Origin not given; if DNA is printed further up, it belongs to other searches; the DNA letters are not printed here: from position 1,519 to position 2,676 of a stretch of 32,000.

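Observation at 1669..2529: The diversified protein is pilin-like: an archaeal type IV pilin-type N-terminus fused to a DUF1566/CLec-like VR domain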

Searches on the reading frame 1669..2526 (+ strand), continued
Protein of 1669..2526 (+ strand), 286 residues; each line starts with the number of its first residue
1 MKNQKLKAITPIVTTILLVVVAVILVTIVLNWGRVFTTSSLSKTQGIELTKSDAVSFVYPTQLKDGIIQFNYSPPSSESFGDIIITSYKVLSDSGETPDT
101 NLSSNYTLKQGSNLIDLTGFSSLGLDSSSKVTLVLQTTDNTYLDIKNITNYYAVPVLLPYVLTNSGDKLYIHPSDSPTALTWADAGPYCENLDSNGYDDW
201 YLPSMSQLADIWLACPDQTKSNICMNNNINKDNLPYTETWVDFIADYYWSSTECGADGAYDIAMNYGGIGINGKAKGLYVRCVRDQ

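Call 67: find_encoding_contigs(protein=P0208, flank=10000, max_places=4)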
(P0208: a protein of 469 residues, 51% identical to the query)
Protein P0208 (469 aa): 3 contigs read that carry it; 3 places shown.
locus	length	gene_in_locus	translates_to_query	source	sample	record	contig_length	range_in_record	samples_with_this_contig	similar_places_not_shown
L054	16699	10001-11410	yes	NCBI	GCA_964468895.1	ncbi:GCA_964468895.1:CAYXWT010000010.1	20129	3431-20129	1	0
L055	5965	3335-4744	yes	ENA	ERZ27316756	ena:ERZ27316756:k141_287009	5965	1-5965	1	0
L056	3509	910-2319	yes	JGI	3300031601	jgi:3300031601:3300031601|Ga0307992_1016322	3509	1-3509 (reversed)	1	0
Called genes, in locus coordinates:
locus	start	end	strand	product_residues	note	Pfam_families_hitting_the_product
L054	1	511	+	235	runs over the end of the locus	-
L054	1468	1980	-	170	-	-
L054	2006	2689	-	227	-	-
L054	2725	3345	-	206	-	-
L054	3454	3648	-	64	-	-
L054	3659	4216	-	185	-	-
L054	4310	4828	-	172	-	-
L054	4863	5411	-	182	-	-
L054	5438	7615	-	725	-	-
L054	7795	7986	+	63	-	PF13459:Fer4_15 (faint), PF13370:Fer4_13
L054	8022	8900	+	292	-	PF01261:AP_endonuc_2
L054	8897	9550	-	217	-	-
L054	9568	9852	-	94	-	-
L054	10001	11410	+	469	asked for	PF00437:T2SSE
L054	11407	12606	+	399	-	PF01996:F420_ligase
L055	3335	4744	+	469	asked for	PF00437:T2SSE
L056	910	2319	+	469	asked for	PF00437:T2SSE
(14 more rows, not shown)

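Call 77: find_related_loci(query=A4, collection=metagenome_contigs, flank=10000)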
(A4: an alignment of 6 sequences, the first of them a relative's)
Query A4 (266 aa) in metagenome_contigs; peptide patterns used: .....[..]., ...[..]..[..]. (x = any residue, [..] = any of these).
600 stretches matched a pattern (row limit reached: there are more); 15 encode a relative of the query (tblastn E <= 1e-3); 15 distinct loci.
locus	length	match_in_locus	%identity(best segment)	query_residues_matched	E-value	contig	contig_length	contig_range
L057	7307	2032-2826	73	1-266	6e-125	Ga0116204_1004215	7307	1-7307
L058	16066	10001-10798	73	1-266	3e-122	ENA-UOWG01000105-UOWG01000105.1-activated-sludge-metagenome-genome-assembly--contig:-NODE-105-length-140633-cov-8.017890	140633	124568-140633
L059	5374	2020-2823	74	1-266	2e-122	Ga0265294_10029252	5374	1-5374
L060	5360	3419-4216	72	1-266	1e-118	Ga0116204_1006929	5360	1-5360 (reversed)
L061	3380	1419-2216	71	1-266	2e-120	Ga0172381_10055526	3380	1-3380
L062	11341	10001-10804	68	1-266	2e-115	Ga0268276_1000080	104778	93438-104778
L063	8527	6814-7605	66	1-266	4e-115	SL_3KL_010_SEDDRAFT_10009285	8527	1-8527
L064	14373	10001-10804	66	1-266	5e-112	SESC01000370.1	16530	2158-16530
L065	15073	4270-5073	66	1-266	9e-111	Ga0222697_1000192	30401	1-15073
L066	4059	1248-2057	64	1-266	5e-111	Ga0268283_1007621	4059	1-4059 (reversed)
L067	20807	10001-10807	64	1-266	4e-108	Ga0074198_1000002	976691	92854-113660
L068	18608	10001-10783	66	1-266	4e-106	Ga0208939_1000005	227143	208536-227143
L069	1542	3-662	73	42-266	2e-107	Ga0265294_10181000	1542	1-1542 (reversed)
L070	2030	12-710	70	36-266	2e-103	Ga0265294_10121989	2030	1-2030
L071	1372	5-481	63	110-266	9e-66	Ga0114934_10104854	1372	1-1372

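Call 85: list_cluster_members(proteins=[P0001, P0029, P0339])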
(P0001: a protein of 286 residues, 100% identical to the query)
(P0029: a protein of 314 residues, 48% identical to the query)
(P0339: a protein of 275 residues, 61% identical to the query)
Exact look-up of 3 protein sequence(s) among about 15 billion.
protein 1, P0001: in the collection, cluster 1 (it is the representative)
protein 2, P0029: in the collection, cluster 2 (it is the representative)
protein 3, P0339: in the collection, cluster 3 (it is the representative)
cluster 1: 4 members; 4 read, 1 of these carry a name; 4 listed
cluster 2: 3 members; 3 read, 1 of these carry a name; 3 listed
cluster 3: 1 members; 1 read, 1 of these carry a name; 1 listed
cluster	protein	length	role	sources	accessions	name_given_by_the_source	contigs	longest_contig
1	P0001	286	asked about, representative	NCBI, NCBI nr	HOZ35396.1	MAG TPA: DUF1566 domain-containing protein [archaeon] | DUF1566 domain-containing protein [archaeon]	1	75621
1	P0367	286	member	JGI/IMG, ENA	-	-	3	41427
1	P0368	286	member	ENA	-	-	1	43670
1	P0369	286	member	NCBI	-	-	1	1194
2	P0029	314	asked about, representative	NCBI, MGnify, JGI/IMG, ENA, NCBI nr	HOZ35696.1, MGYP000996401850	MAG TPA: DUF1566 domain-containing protein [archaeon] | CR=1 FL=1 | DUF1566 domain-containing protein [archaeon]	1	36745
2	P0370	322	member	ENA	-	-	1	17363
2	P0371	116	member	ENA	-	-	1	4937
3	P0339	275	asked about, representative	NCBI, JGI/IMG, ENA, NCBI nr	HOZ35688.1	MAG TPA: A24 family peptidase [archaeon] | A24 family peptidase [archaeon]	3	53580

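Call 86: list_cluster_members(proteins=[P0195, P0196, P0211, P0212, P0214, P0226, P0232, P0239, P0241, P0245])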
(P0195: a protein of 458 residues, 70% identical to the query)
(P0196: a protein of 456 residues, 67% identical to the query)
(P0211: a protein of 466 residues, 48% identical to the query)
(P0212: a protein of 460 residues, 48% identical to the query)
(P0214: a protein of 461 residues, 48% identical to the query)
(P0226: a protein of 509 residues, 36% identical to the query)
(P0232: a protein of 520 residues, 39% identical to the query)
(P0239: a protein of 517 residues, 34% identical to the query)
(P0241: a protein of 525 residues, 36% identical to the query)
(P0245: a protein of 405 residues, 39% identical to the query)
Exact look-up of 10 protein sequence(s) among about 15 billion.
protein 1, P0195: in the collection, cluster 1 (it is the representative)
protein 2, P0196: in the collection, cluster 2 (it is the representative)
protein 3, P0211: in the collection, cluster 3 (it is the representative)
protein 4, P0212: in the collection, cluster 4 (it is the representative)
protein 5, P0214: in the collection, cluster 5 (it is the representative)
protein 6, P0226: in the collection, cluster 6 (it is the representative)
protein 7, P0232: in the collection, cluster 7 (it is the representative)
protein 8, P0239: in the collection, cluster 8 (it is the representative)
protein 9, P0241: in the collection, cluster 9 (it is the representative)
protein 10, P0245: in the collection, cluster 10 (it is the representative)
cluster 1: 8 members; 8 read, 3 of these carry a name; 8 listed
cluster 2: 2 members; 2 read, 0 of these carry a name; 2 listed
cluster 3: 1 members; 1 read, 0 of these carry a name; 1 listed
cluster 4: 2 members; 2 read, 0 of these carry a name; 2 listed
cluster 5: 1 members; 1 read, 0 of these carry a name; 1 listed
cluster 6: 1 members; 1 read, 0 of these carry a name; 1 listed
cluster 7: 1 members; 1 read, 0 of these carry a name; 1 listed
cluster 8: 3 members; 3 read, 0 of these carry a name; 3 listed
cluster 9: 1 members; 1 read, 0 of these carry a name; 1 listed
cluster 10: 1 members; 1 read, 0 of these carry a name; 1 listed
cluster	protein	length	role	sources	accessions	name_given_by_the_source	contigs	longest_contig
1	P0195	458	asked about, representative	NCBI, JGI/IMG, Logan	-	flagellar protein FlaI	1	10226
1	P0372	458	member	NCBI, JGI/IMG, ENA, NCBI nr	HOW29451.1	MAG TPA: ATPase, T2SS/T4P/T4SS family [archaeon] | ATPase, T2SS/T4P/T4SS family [archaeon]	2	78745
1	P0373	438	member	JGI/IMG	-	flagellar protein FlaI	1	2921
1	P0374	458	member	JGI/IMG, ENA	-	-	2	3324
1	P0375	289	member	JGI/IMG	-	-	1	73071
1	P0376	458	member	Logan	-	-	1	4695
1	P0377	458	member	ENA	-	-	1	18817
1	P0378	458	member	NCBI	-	-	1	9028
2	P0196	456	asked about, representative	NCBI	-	-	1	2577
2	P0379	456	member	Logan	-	-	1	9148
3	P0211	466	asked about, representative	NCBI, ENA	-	-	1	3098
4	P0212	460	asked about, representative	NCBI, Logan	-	-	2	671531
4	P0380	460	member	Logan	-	-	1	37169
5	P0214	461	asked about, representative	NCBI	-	-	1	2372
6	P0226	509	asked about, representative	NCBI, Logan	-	-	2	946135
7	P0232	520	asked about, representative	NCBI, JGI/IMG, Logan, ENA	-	-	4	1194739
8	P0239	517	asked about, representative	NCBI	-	-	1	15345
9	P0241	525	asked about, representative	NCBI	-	-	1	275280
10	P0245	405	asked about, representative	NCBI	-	-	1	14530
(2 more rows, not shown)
